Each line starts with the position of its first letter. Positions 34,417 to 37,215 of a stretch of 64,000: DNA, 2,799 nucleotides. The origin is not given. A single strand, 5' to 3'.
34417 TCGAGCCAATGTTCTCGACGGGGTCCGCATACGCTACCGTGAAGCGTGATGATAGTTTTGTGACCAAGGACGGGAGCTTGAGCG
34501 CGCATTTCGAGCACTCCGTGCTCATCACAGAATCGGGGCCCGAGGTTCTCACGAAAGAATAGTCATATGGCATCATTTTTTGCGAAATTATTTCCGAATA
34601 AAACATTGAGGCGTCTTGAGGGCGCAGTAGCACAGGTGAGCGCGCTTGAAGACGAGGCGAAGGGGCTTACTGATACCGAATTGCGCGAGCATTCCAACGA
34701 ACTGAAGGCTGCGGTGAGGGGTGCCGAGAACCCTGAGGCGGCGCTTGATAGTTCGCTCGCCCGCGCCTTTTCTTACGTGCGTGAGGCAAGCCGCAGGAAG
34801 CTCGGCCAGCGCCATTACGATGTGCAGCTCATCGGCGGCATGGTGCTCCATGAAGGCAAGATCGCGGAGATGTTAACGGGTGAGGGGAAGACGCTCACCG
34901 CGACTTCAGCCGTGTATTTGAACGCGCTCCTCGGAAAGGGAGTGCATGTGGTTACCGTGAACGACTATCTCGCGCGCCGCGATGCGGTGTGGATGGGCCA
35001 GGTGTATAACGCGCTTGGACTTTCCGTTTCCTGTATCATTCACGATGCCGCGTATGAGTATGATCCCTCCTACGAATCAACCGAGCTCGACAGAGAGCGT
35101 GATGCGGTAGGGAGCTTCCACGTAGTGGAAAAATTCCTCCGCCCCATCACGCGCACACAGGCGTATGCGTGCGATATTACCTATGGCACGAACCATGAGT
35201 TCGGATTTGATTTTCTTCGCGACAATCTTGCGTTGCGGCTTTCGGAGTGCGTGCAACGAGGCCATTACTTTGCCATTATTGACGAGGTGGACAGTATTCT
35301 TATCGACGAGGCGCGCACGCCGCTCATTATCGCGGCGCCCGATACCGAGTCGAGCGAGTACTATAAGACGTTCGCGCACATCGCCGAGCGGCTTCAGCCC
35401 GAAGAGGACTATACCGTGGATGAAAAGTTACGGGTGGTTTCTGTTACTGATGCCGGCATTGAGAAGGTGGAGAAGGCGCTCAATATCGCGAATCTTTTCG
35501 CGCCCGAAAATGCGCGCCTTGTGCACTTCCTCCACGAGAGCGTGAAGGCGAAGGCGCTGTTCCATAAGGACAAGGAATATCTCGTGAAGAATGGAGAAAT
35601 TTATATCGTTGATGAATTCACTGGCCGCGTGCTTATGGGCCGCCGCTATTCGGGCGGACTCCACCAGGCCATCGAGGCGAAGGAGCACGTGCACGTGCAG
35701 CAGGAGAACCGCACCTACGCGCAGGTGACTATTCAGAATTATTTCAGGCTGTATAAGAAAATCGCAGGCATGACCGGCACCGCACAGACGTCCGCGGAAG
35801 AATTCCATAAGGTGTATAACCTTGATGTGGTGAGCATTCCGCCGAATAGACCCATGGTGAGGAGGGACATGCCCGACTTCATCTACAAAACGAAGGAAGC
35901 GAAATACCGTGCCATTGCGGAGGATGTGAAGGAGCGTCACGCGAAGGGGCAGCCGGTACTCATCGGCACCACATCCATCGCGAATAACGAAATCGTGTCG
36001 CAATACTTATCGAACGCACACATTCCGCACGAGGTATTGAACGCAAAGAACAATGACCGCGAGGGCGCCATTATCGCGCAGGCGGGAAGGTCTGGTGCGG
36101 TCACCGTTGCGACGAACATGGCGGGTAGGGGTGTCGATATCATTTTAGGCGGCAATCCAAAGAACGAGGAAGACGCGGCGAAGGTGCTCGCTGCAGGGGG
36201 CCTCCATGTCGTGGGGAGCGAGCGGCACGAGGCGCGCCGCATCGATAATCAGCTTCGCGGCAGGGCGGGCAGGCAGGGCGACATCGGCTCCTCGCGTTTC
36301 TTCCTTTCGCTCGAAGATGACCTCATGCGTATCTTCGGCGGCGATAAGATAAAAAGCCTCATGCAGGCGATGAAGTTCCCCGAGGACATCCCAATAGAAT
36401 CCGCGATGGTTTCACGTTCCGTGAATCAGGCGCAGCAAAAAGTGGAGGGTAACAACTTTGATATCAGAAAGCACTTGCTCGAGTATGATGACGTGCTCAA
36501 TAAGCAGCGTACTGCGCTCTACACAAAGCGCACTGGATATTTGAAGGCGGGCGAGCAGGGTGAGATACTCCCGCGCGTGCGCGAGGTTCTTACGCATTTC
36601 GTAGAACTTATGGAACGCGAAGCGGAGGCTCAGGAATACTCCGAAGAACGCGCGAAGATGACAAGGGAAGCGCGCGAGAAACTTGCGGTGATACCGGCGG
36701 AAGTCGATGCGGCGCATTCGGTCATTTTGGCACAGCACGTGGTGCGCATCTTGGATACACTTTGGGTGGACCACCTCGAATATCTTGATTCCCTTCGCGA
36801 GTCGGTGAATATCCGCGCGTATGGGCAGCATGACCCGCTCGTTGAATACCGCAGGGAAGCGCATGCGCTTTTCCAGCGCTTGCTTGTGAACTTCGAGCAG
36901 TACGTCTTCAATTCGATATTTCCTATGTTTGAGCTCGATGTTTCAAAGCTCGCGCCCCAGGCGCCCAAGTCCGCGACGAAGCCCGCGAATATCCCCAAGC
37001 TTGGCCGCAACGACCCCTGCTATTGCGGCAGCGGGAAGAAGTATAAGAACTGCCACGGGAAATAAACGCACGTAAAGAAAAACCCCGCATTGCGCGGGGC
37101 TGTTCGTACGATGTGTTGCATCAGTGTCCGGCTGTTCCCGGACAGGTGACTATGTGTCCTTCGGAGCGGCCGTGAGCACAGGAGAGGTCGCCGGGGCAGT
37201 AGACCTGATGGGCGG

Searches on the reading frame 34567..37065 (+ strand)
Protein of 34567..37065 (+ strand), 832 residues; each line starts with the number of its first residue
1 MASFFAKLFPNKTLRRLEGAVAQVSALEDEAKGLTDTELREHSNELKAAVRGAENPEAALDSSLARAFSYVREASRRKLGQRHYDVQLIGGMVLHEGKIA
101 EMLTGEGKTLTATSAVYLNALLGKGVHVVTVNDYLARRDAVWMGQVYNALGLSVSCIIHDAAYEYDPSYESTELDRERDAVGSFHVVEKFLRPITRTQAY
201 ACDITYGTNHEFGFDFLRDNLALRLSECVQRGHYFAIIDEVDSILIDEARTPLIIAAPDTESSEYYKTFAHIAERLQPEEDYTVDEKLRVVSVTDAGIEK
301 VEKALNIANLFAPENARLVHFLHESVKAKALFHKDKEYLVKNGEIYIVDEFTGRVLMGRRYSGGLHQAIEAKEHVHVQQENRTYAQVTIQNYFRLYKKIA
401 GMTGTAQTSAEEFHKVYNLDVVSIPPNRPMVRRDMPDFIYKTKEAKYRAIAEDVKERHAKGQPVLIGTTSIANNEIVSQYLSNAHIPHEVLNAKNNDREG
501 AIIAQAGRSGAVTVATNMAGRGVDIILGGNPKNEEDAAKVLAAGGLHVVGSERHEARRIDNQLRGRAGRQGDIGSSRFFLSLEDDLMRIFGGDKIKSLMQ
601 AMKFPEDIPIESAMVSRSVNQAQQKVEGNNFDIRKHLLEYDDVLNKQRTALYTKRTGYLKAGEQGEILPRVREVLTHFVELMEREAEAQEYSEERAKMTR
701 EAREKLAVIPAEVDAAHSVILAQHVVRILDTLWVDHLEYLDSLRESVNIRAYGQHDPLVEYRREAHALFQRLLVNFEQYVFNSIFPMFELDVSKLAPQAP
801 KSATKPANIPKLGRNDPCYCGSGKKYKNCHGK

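Call 38: find_encoding_contigs(protein=window:34567-37065:+, flank=10000, max_places=1)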
Protein window:34567-37065:+ (832 aa): 7 contigs read that carry it; 1 place shown.
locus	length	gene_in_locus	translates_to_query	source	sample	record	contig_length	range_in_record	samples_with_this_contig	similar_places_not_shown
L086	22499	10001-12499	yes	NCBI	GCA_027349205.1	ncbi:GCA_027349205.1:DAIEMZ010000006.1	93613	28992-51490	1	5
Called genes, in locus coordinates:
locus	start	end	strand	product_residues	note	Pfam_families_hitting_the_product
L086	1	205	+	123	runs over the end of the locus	PF00276:Ribosomal_L23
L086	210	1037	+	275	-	PF00181:Ribosomal_L2_N, PF03947:Ribosomal_L2_C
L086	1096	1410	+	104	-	PF00203:Ribosomal_S19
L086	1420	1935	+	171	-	PF00237:Ribosomal_L22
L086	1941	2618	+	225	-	PF07650:KH_2, PF05316:VAR1 (weak), PF00189:Ribosomal_S3_C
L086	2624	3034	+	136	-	PF00252:Ribosomal_L16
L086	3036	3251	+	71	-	PF00831:Ribosomal_L29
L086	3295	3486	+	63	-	PF00366:Ribosomal_S17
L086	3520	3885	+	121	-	PF00238:Ribosomal_L14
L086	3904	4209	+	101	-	PF00467:KOW (weak), PF17136:ribosomal_L24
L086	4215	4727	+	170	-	PF00281:Ribosomal_L5, PF00673:Ribosomal_L5_C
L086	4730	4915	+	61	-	PF00253:Ribosomal_S14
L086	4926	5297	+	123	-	PF00410:Ribosomal_S8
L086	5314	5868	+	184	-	PF00347:Ribosomal_L6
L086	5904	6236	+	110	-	PF00861:Ribosomal_L18p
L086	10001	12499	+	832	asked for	PF07517:SecA_DEAD, PF01043:SecA_PP_bind, PF21090:P-loop_SecA, PF07516:SecA_SW, PF02810:SEC-C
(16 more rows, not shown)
